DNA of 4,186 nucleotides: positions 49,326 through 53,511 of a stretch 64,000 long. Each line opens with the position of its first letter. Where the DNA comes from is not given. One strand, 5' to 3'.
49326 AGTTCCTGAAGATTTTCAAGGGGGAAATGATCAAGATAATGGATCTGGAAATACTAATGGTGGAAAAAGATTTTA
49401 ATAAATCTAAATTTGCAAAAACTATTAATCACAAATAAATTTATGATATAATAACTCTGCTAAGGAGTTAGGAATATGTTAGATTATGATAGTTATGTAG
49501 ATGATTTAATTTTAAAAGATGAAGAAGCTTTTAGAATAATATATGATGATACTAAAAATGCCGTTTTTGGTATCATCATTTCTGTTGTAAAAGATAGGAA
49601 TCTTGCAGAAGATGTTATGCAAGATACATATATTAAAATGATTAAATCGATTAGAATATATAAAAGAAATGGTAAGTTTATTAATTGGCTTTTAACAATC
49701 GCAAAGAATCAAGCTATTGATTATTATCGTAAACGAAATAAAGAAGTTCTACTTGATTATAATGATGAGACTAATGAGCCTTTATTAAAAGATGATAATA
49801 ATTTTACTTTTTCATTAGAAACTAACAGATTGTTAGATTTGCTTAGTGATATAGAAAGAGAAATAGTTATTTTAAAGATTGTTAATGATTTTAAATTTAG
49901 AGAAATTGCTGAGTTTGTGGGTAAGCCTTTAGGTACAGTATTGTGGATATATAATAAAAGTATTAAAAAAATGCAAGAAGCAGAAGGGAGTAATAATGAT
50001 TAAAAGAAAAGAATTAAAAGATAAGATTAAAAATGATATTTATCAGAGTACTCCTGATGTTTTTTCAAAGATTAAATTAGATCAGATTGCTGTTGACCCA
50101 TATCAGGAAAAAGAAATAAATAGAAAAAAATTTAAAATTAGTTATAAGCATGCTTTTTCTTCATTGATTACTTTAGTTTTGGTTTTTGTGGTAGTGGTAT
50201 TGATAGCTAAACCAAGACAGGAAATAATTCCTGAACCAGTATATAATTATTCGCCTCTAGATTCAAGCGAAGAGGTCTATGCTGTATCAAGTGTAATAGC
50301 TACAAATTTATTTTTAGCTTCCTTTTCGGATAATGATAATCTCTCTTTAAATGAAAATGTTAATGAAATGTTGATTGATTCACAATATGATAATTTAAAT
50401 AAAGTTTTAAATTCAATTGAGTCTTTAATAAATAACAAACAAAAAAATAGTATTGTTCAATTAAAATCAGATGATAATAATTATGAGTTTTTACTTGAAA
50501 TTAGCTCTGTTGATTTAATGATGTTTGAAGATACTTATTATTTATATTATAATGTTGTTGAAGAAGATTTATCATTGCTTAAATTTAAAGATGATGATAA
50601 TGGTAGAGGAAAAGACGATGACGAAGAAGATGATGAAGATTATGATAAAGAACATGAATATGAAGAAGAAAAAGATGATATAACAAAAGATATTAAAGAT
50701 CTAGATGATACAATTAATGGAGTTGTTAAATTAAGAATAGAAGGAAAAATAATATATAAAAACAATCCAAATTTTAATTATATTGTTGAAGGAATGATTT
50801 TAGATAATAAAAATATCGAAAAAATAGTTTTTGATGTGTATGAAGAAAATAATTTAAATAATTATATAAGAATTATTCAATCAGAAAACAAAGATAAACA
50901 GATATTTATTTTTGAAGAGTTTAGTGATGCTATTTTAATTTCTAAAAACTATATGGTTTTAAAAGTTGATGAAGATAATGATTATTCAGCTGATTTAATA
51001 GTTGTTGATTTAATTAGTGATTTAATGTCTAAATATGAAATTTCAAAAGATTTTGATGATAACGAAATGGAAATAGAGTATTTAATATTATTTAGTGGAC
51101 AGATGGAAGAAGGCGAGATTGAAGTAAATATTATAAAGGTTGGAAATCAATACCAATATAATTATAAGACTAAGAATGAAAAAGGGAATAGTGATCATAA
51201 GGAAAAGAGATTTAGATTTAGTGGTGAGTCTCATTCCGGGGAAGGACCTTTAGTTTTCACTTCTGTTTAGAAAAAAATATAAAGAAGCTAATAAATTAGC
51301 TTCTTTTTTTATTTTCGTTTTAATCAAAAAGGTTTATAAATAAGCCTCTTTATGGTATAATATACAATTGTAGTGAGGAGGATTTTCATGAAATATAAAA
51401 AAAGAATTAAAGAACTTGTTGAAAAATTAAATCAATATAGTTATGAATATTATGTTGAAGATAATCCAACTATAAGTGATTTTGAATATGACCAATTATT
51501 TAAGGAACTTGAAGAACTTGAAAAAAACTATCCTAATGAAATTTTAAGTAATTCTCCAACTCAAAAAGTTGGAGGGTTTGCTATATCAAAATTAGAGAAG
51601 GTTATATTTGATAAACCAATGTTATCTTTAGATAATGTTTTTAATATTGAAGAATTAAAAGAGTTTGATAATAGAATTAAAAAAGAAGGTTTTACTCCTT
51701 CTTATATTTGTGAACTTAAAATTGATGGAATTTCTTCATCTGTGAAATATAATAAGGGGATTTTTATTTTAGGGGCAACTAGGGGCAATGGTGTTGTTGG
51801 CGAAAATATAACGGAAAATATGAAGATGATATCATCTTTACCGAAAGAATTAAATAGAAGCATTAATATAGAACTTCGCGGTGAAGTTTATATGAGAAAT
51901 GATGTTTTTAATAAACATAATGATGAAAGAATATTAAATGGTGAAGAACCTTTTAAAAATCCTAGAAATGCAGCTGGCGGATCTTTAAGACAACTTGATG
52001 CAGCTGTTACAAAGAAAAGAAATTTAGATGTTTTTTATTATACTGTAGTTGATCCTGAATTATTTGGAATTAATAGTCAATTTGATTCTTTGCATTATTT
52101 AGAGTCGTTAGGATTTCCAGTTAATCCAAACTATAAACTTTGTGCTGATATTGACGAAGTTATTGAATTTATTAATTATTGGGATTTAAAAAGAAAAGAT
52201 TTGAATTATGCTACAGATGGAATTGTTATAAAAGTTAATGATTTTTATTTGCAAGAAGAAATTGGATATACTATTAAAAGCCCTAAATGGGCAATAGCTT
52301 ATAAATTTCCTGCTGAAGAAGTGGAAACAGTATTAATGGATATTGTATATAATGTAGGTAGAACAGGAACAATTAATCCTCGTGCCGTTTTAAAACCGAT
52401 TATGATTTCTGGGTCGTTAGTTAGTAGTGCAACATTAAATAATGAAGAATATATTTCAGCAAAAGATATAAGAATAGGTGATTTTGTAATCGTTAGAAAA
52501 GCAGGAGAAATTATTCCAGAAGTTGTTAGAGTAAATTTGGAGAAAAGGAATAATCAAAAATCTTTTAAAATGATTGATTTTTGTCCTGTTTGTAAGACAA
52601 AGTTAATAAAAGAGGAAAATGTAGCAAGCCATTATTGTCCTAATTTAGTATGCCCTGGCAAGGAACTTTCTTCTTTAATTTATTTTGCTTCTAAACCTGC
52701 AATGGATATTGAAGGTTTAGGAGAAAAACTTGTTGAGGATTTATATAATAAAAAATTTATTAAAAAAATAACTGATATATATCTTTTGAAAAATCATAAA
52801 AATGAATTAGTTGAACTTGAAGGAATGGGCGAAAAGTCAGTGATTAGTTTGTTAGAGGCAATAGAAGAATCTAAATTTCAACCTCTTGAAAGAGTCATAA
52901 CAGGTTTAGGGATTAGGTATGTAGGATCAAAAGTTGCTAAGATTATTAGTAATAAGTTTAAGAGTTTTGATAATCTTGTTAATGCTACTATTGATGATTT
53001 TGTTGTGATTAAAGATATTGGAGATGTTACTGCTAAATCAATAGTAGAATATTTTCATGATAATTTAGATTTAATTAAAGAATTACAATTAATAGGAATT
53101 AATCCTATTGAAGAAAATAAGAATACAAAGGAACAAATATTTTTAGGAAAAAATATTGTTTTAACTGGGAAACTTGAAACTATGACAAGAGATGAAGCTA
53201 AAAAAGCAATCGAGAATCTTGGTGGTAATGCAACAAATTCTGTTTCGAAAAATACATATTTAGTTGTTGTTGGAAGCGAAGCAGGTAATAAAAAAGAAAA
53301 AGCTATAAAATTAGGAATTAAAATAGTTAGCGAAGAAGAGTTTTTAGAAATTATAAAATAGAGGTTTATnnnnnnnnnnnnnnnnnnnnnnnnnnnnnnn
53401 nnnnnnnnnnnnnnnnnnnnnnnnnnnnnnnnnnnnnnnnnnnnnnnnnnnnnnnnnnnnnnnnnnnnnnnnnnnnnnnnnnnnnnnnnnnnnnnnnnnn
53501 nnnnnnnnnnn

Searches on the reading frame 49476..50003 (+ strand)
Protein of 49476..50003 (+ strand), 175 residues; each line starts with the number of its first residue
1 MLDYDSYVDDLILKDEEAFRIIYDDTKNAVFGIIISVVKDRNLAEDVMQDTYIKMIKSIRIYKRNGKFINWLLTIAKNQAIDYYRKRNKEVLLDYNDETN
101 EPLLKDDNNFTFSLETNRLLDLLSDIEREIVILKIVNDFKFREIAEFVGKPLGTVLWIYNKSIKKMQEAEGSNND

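Call 33: search_protein_families(library=pfam, proteins=[window:49476-50003:+], max_evalue=0.00001)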
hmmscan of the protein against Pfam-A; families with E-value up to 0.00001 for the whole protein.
window:49476-50003:+ (175 aa): 2 families
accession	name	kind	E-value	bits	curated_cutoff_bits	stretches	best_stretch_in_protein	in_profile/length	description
PF04542.20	Sigma70_r2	-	5.7e-15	55.3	24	1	23-89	2-70/71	Sigma-70 region 2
PF08281.18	Sigma70_r4_2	-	4.6e-06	26.6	25.7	1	118-155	6-43/54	Sigma-70, region 4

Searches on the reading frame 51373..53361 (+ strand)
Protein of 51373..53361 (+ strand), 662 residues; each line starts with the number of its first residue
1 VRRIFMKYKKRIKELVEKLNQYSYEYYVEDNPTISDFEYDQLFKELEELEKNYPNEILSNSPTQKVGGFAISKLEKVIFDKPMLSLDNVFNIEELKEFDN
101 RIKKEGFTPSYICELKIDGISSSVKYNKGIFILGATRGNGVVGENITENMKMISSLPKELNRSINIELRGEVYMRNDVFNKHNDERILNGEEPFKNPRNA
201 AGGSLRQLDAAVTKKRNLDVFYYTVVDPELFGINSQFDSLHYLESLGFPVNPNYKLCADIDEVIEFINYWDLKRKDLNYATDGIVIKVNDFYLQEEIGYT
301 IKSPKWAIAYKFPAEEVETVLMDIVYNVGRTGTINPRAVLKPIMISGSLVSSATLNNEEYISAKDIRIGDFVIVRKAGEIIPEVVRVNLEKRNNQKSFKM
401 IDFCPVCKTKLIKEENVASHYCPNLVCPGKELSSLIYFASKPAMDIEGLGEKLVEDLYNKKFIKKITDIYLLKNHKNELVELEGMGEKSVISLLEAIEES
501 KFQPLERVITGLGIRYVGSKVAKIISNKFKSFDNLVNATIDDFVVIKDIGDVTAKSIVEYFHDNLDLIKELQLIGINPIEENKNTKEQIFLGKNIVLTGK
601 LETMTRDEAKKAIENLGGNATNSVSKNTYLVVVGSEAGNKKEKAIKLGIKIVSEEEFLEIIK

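Call 33: search_protein_families(library=pfam, proteins=[window:51373-53361:+], max_evalue=0.00001)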
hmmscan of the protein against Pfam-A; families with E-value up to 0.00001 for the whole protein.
window:51373-53361:+ (662 aa): 8 families
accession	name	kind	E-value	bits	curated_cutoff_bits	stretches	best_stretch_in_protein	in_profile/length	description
PF01653.23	DNA_ligase_aden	-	1.3e-87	294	27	1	73-315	3-253/253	NAD-dependent DNA ligase adenylation domain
PF03120.22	DNA_ligase_OB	-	9.3e-30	102.8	32.9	1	318-395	1-78/79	NAD-dependent DNA ligase OB-fold domain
PF12826.13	HHH_2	-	2.3e-19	69.7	27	1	507-564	1-58/64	Helix-hairpin-helix motif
PF00533.33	BRCT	-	3e-18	66.3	21.3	1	586-661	2-78/78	BRCA1 C Terminus (BRCT) domain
PF14520.12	HHH_5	-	3.1e-12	47.2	27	1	512-561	5-55/57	Helix-hairpin-helix domain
PF03119.21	DNA_ligase_ZBD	-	2e-08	34.4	25.8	1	404-428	2-26/27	NAD-dependent DNA ligase C4 zinc finger domain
PF22745.1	Nlig-Ia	-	1.7e-07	32.2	27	1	11-57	5-51/92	DNA ligase-like, N-terminal NAD+-binding domain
PF00633.29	HHH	-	4.2e-06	26.8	24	0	531-560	1-30/30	Helix-hairpin-helix motif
